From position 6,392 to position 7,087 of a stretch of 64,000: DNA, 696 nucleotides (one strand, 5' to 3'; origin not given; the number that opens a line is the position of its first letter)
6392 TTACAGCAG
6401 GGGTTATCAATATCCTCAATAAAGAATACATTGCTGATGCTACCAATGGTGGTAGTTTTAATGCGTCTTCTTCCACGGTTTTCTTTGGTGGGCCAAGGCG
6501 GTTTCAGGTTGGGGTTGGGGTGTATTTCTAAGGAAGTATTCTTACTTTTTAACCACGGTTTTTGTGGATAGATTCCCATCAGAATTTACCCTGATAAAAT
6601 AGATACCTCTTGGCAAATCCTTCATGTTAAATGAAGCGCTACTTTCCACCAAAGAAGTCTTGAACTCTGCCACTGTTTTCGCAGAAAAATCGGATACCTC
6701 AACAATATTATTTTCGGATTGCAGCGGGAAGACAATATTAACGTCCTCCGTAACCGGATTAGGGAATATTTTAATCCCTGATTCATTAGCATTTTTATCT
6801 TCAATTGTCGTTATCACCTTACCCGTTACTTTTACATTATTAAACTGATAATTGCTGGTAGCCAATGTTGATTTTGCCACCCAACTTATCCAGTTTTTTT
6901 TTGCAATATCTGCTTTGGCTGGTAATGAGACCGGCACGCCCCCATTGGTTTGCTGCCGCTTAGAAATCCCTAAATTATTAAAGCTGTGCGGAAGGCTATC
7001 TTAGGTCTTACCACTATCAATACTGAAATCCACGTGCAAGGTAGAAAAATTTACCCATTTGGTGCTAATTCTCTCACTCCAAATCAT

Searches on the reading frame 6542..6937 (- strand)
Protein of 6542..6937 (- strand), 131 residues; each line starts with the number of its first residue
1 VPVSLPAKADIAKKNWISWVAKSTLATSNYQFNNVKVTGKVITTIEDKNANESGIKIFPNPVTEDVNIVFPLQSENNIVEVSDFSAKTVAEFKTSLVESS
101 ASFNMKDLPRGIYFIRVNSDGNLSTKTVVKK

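Call 108: search_protein_families(library=pfam, proteins=[window:6542-6937:-], max_evalue=0.001)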
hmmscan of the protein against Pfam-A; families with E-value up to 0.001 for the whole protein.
window:6542-6937:- (131 aa): 1 family
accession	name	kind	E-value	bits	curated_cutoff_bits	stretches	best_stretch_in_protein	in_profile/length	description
PF18962.6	Por_Secre_tail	-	2.1e-13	50.8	27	1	57-128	1-74/75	Secretion system C-terminal sorting domain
